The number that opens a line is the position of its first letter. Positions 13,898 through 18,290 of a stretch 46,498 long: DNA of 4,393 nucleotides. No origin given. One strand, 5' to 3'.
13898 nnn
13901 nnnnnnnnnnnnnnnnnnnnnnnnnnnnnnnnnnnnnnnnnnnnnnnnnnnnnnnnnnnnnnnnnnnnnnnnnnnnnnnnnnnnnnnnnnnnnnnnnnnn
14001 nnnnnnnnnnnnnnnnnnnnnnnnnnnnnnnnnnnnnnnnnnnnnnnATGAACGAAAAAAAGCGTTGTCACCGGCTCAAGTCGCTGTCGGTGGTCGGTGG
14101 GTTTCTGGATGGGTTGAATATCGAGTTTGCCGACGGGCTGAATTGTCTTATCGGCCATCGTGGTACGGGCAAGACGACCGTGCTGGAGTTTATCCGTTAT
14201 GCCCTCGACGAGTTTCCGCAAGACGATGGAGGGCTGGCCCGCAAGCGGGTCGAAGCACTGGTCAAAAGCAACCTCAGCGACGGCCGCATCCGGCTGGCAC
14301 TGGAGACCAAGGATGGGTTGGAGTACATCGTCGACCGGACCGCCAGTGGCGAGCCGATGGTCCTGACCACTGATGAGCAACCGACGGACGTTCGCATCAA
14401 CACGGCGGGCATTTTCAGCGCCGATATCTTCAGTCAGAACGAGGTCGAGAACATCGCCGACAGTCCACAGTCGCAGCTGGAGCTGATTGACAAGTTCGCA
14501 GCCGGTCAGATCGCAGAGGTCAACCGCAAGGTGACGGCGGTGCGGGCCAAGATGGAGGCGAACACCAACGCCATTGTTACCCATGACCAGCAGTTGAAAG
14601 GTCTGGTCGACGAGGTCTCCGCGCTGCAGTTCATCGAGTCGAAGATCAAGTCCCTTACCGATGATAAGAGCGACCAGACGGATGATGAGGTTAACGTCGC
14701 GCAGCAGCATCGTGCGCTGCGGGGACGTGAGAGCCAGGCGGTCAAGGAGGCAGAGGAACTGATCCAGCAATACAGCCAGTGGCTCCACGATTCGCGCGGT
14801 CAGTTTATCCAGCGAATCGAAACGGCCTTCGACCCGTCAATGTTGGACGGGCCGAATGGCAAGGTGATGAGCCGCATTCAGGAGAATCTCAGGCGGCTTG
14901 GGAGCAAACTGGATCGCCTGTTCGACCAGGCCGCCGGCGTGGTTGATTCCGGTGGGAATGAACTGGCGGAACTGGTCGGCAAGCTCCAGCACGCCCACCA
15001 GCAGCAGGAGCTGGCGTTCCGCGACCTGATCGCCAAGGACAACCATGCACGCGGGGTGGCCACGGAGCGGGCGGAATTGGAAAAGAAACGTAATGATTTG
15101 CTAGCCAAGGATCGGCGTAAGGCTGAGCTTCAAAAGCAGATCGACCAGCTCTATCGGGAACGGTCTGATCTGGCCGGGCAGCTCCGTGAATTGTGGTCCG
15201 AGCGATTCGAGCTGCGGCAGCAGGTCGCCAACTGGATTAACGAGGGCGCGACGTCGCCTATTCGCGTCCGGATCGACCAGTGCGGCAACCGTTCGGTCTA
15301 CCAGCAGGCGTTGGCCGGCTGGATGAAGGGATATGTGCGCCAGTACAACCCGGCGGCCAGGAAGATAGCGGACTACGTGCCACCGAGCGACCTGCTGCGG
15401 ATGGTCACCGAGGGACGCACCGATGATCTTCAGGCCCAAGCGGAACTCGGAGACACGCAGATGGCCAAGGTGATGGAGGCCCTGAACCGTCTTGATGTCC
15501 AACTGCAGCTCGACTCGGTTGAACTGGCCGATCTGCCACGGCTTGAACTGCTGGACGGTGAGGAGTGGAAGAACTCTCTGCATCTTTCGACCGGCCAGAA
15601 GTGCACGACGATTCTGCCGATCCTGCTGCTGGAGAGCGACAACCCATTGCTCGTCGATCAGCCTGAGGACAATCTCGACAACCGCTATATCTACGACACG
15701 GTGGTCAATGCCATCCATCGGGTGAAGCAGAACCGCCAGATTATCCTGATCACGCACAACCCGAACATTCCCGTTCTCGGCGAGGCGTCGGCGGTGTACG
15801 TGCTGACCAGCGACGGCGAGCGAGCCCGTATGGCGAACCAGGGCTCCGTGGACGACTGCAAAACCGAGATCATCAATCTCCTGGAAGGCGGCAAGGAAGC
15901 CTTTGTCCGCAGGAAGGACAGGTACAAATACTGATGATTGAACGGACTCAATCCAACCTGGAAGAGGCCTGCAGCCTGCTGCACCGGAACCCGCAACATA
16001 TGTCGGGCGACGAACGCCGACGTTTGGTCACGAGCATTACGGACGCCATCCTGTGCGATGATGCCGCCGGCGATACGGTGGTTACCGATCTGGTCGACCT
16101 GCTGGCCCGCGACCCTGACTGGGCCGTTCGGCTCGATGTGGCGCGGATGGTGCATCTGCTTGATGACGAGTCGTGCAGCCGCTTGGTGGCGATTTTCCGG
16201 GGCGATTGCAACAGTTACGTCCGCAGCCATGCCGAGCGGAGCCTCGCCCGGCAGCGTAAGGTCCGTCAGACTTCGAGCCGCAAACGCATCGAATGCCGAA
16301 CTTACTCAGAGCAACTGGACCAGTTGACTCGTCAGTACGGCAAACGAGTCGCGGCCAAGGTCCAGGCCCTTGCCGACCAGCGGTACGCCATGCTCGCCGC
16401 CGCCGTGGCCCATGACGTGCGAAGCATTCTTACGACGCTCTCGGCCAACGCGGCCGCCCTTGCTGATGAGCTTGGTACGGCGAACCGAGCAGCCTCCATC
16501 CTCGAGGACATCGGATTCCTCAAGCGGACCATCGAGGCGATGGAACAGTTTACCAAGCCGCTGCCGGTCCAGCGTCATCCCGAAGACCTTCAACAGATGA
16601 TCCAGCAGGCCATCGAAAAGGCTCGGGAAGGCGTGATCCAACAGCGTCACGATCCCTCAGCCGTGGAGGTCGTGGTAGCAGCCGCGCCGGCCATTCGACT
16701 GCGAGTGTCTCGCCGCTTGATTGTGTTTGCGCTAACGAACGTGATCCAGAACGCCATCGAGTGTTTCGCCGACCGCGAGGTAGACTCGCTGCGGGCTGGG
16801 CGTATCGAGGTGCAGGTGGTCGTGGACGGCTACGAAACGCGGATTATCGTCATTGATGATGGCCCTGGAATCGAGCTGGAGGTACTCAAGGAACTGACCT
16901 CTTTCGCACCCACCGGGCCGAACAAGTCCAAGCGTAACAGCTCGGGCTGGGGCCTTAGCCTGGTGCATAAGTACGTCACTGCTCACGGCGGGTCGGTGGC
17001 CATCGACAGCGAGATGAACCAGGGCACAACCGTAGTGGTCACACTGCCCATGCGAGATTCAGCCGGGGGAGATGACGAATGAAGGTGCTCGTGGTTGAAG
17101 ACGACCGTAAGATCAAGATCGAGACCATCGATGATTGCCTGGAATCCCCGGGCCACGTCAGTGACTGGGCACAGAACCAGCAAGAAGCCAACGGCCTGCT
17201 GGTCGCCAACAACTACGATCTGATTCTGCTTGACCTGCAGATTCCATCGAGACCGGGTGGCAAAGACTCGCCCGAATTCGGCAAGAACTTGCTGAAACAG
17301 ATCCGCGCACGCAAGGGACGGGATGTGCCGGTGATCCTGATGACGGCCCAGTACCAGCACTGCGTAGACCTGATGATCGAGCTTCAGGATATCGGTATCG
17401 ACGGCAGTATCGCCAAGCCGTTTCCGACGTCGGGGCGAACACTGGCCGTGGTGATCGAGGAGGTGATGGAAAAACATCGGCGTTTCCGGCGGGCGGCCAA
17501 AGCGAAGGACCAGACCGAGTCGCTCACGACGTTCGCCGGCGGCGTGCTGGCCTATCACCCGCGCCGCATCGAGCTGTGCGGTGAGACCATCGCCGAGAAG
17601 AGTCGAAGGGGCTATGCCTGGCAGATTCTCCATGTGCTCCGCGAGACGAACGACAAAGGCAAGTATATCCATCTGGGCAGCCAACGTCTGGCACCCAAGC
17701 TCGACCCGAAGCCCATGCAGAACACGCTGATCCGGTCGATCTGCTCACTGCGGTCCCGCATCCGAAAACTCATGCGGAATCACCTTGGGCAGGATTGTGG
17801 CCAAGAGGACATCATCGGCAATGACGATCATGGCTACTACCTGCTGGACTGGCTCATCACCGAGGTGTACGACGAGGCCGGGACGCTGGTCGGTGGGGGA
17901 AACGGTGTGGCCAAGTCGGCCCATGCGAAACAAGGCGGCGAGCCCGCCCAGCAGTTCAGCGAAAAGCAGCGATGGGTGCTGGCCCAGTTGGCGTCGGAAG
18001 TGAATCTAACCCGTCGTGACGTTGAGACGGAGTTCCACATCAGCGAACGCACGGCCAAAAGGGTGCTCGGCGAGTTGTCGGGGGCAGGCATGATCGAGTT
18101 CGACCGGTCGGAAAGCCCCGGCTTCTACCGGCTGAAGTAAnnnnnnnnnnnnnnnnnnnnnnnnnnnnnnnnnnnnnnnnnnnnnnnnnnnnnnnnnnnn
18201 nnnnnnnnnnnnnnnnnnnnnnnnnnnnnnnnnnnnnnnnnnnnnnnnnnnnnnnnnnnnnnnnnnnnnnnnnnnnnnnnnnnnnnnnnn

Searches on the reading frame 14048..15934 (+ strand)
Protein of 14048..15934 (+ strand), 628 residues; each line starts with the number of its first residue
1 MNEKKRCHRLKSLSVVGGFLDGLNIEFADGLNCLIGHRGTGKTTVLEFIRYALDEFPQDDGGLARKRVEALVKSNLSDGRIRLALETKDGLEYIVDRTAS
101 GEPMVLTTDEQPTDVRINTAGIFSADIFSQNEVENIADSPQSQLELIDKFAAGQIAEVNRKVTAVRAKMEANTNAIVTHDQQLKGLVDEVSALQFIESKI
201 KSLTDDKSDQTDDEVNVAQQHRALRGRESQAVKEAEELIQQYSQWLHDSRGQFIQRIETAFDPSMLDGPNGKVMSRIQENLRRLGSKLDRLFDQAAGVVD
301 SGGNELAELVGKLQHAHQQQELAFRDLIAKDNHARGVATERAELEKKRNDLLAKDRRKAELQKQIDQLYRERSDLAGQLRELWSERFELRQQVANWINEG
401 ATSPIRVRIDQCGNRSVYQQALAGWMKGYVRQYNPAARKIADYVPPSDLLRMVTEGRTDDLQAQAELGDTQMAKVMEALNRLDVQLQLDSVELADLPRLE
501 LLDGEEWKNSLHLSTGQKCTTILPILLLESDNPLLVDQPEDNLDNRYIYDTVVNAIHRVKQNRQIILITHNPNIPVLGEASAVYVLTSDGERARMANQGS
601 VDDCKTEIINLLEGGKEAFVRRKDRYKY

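Call 7: search_protein_families(library=pfam, proteins=[window:14048-15934:+])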
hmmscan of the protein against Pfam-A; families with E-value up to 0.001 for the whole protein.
window:14048-15934:+ (628 aa): 4 families
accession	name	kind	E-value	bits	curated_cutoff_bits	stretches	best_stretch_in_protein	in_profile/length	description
PF13476.12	AAA_23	-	5.6e-14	53.7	27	1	17-243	8-194/201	AAA domain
PF02463.25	SMC_N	-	1.5e-08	34.8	40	1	24-574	19-201/220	RecF/RecN/SMC N terminal domain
PF13304.12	AAA_21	-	2e-07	31.8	27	0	509-574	234-302/304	AAA domain, putative AbiEii toxin, Type IV TA system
PF13175.12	AAA_15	-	1.2e-06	28.9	32.1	1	23-320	17-282/374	AAA ATPase domain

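Call 9: search_protein_families(library=padloc, proteins=[window:14048-15934:+])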
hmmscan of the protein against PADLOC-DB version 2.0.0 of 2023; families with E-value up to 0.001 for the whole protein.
window:14048-15934:+ (628 aa): 42 families (the best 25 are shown)
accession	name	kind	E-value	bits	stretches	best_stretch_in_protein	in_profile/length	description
PDLC02208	Ppl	-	1e-21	74.9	1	513-625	777-891/894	-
PDLC04135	mad3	-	9.1e-18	62.9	1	20-574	13-326/374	mads_3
PDLC04678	PDC-M49A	-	1.1e-11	41.8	1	514-588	550-626/681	-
PDLC03859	LmuB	-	1.7e-11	42.1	1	24-149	18-124/611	-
PDLC04213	HEC-02A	-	2.4e-10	38.5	1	21-81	15-74/337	-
PDLC04679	PDC-M49A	-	2.2e-09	34.6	1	515-594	411-492/541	-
PDLC00289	PtuA1|PtuA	-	3.2e-09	34.3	1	463-598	180-315/404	AAA ATPase domain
PDLC04164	AriA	-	3.5e-09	34.6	1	513-578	172-239/253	-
PDLC02915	ATPase-Toprim_I-B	-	2.1e-08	31.4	1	20-56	14-49/623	-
PDLC03863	LmuB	-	3.7e-08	30.5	1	9-362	4-300/610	-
PDLC02980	AriA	-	1.5e-07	29.7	0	509-574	234-302/304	-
PDLC00091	GajA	-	7.3e-07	26.4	1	19-60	14-55/627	AAA ATPase domain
PDLC00274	PtuA1|PtuA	-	8e-07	26.7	0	33-128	38-119/438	AAA ATPase domain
PDLC02979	AriA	-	1.2e-06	26.6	1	23-150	17-86/373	-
PDLC03862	LmuB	-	1.3e-06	25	1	9-53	8-51/643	-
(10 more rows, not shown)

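Call 10: search_protein_families(library=ncbifam, proteins=[window:14048-15934:+])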
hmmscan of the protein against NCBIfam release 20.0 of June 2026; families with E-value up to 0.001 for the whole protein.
window:14048-15934:+ (628 aa): 19 families
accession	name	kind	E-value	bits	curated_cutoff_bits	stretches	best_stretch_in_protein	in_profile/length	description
NF045780.1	TrlF_fam_ATP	equivalog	2.4e-84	284.7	350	1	10-627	290-944/944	TrlF family AAA-like ATPase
NF045781.1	Spaf1101_AAA_ATP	equivalog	5.2e-46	157.5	475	2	506-627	705-833/836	Spaf_1101 family AAA-like ATPase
NF042955.1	Ppl_antiphage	equivalog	9.1e-35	119.8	1000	2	505-625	759-881/882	anti-phage protein Ppl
TIGR00634.1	recN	equivalog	9.4e-09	34.7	407.85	0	126-381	130-371/563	DNA repair protein RecN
NF003034.1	PRK03918.1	equivalog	2.7e-08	32.3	700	1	24-109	18-100/878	DNA double-strand break repair ATPase Rad50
NF041034.1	Rad50_Sulf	equivalog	1e-07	30.3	1000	1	24-102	18-89/872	DNA double-strand break repair ATPase Rad50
TIGR03608.1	L_ocin_972_ABC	subfamily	5.3e-07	29.3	254.85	0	503-574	125-196/206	putative bacteriocin export ABC transporter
NF045487.1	ASRP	equivalog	1.3e-06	27.3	300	1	16-238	2-175/593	archaea-specific SMC-related protein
TIGR00611.2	recf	equivalog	4.5e-06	26.1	172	1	22-151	14-142/339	DNA replication/repair protein RecF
TIGR04521.1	ECF_ATPase_2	equivalog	7.1e-06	25.3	330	0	508-588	140-220/279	energy-coupling factor transporter ATPase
TIGR02857.1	CydD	equivalog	1.8e-05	23.9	435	0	509-573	455-518/529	thiol reductant ABC exporter subunit CydD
NF002244.0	PRK01156.1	equivalog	2.8e-05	22.4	847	0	24-98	18-85/895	DNA double-strand break repair ATPase Rad50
TIGR03411.1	urea_trans_UrtD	equivalog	3.7e-05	23.5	304.1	0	501-573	132-203/242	urea ABC transporter ATP-binding protein UrtD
TIGR03375.1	type_I_sec_LssB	subfamily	0.00012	20.5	693.1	0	512-573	603-663/696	type I secretion system permease/ATPase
NF000355.4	ribo_prot_ABC_F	equivalog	0.00019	20.5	380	1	488-571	93-173/499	ribosomal protection-like ABC-F family protein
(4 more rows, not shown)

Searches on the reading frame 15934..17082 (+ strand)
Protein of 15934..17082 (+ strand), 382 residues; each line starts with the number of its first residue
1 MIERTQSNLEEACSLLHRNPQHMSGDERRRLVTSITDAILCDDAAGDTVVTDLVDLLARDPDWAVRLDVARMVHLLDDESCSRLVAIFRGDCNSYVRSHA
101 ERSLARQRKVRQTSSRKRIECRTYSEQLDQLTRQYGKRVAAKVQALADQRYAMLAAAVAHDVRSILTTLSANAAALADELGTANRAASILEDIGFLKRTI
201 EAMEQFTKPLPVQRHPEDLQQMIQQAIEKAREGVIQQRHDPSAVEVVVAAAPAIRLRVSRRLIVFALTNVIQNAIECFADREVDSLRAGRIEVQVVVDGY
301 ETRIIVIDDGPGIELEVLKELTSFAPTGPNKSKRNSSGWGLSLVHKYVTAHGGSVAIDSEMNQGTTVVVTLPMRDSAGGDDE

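Call 7: search_protein_families(library=pfam, proteins=[window:15934-17082:+])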
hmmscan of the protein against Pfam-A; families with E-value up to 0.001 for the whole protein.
window:15934-17082:+ (382 aa): 3 families
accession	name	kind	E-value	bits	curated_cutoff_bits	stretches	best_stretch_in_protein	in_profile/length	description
PF02518.31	HATPase_c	-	3.8e-18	66.4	26.4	1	263-374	6-110/111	Histidine kinase-, DNA gyrase B-, and HSP90-like ATPase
PF13646.12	HEAT_2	-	3.1e-06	27.8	27.7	1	22-105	11-88/88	HEAT repeats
PF13581.12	HATPase_c_2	-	0.00049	20.5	27.4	1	262-369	31-125/127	Histidine kinase-like ATPase domain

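Call 9: search_protein_families(library=padloc, proteins=[window:15934-17082:+])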
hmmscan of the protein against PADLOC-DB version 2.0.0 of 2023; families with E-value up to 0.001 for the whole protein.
window:15934-17082:+ (382 aa): 0 families

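Call 10: search_protein_families(library=ncbifam, proteins=[window:15934-17082:+])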
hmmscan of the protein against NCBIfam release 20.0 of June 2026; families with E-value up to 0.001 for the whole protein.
window:15934-17082:+ (382 aa): 62 families (the best 25 are shown)
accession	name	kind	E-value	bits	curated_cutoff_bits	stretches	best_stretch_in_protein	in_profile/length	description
NF008468.0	PRK11360.1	equivalog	9.3e-25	87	646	1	154-376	399-611/616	two-component system sensor histidine kinase AtoS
NF007004.0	PRK09467.1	equivalog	7.2e-18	64.6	415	1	126-374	209-437/440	two-component system sensor histidine kinase EnvZ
NF007688.0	PRK10364.1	equivalog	2.5e-17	62.8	479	1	153-374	242-452/460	two-component system sensor histidine kinase ZraS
NF008312.0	PRK11100.1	equivalog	6.1e-16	58.3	356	1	123-373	231-474/477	two-component system sensor histidine kinase CreC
NF007898.0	PRK10604.1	equivalog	6.5e-15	55.2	478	1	128-374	191-424/433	two-component system sensor histidine kinase RstB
NF053867.1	SprKinKinDBac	equivalog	3.1e-14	52.3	775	1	153-375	288-499/500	sporulation kinase KinD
TIGR02966.1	phoR_proteo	equivalog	9e-14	51.2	334.2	1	138-369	102-331/333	phosphate regulon sensor histidine kinase PhoR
TIGR02916.1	PEP_his_kin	equivalog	2.5e-13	49.5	300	1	154-372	478-679/679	XrtA/PEP-CTERM system histidine kinase PrsK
NF046044.1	PnpS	equivalog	1.3e-12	47.5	400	1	212-372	240-390/390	two-component system histidine kinase PnpS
NF047874.1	MASE3_PAS_HK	subfamily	2.5e-12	46.4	560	1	288-375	538-627/655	MASE3 domain-containing sensor histidine kinase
NF033792.0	ActS_PrrB_HisK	equivalog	1.1e-11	44.3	350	1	153-369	204-415/423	ActS/PrrB/RegB family redox-sensitive histidine kinase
NF008298.1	PRK11086.1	subfamily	1.3e-11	43.7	520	1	264-374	425-526/529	DcuS/MalK family sensor histidine kinase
NF012163.2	BaeS_SmeS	equivalog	2.6e-11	43.1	500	1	97-372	189-457/457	sensor histidine kinase efflux regulator BaeS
TIGR01386.1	cztS_silS_copS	subfamily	3.1e-11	42.9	292.55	1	108-372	200-457/457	heavy metal sensor histidine kinase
TIGR02938.1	nifL_nitrog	equivalog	3.7e-11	42.2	242.45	1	160-372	285-493/494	nitrogen fixation negative regulator NifL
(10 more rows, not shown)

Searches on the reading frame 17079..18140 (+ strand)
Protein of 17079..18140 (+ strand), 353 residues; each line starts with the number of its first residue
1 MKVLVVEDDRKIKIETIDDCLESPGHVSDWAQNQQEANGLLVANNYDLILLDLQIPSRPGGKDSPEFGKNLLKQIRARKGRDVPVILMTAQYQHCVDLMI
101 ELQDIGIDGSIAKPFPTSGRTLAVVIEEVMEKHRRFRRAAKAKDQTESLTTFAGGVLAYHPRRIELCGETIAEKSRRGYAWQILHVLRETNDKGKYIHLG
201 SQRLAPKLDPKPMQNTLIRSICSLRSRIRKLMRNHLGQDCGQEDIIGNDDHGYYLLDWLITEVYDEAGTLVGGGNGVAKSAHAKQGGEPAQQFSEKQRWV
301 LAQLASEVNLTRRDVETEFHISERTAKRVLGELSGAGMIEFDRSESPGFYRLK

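Call 8: search_protein_families(library=pfam, proteins=[window:17079-18140:+])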
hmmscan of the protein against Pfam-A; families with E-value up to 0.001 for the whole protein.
window:17079-18140:+ (353 aa): 2 families
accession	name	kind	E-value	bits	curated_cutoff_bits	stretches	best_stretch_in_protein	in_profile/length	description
PF00072.30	Response_reg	-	7.3e-14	52.3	30.2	1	3-117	1-103/111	Response regulator receiver domain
PF25213.1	HVO_A0261_N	-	0.00049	20.4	35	0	294-342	10-57/86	HVO_A0261 N-terminal domain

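Call 9: search_protein_families(library=padloc, proteins=[window:17079-18140:+])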
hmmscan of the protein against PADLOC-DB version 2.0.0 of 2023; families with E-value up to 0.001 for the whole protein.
window:17079-18140:+ (353 aa): 2 families
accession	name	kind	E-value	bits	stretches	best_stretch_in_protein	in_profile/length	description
PDLC00405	SduA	-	7.9e-08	30.2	1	2-93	8-98/323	DUF4263 domain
PDLC04726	PDC-M60C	-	6.1e-07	26.7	1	1-82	1-84/407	-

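Call 10: search_protein_families(library=ncbifam, proteins=[window:17079-18140:+])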
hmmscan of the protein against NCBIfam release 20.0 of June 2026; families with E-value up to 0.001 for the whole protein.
window:17079-18140:+ (353 aa): 42 families (the best 25 are shown)
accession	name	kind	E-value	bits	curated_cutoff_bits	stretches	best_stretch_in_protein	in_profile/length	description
NF007928.2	PRK10643.1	equivalog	3e-13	49.9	330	1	1-117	1-105/216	two-component system response regulator PmrA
NF007005.1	PRK09468.1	equivalog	3.4e-11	43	331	1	2-173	5-160/237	osmolarity response regulator transcription factor OmpR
NF008296.0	PRK11083.1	equivalog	1.6e-10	40.8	273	1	2-151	5-139/228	two-component system response regulator CreB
TIGR02154.1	PhoB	equivalog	2.4e-10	40.1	296.2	1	2-134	4-124/226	phosphate regulon transcriptional regulator PhoB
NF007982.1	PRK10710.1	equivalog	2.9e-10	40.1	380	1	2-139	9-131/235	envelope stress response regulator BaeR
TIGR01387.1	cztR_silR_copR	subfamily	1.2e-09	38.1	279.2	1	3-124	1-109/218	heavy metal response regulator transcription factor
NF008302.0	PRK11091.1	equivalog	1.5e-09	36.6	838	1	2-148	527-661/779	aerobic respiration two-component sensor histidine kinase ArcB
NF012023.0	PRK15479.1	equivalog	1.9e-09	37.4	337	1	1-117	1-105/224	transcriptional regulator TctD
TIGR02956.1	TMAO_torS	equivalog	2.2e-09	36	676.5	1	2-139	703-829/967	TMAO reductase system sensor histidine kinase/response regulator TorS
NF007663.1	PRK10336.1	equivalog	3.3e-09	36.8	345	1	1-167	1-158/219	quorum sensing response regulator transcription factor QseB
NF040534.1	resp_reg_YycF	equivalog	3.3e-09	36.4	340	1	2-145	2-130/231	response regulator YycF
NF008034.0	PRK10766.1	equivalog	6.2e-09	35.7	275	1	2-230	4-209/231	two-component system response regulator TorR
NF041734.1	resp_reg_RppA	equivalog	6.7e-09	35.4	250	1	1-117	1-107/229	two-component system response regulator RppA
NF040689.1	MtrAB_MtrA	equivalog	1.3e-08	34.4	300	1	3-118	1-103/219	MtrAB system response regulator MtrA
NF051850.1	RespRegRprY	equivalog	1.6e-08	34.3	370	1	1-134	5-124/234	response regulator transcription factor RprY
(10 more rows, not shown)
